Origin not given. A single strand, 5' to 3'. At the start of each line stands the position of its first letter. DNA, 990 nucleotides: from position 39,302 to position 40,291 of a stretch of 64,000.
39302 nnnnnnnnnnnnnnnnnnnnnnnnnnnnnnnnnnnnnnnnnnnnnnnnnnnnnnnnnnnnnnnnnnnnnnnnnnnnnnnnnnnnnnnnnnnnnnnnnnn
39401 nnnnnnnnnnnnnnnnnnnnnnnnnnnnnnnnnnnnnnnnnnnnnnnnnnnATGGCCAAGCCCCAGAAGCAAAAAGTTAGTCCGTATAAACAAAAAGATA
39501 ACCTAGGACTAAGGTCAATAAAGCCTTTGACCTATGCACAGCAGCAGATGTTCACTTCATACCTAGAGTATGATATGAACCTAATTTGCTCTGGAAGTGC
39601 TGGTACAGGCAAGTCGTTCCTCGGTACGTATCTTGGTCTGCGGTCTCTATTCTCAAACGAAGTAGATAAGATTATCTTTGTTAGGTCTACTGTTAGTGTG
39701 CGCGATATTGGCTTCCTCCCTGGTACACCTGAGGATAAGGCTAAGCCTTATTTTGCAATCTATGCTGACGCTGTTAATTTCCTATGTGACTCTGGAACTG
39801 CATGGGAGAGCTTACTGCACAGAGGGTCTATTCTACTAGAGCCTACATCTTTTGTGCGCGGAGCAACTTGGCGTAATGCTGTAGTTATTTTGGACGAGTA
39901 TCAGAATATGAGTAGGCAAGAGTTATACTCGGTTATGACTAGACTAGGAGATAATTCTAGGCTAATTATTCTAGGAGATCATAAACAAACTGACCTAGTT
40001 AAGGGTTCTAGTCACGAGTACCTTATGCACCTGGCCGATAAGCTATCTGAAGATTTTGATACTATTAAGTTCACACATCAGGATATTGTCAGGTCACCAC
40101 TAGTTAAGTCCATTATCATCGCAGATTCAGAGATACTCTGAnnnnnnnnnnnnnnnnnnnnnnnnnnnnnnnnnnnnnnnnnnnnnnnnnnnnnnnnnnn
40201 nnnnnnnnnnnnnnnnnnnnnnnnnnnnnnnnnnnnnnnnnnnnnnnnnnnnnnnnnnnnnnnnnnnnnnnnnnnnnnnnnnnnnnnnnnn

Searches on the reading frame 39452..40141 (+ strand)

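Call 16: search_protein_families(library=phrogs, proteins=[window:39452-40141:+], max_evalue=0.001)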
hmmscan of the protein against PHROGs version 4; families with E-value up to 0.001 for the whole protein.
window:39452-40141:+ (229 aa): 5 families
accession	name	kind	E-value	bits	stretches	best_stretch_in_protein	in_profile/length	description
phrog_170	-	other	2.7e-68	231.8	1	8-224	58-276/323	PhoH-like phosphate starvation-inducible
phrog_2765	-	other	1e-33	117.9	1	13-218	219-436/443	PhoH-like phosphate starvation-inducible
phrog_2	-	head and packaging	6.4e-06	26.2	1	16-174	257-399/807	terminase large subunit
phrog_325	-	DNA, RNA and nucleotide metabolism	8.2e-06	25.4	0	142-205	576-635/986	Dda-like helicase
phrog_168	-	DNA, RNA and nucleotide metabolism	0.00016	22.5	1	32-174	31-136/314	clamp loader of DNA polymerase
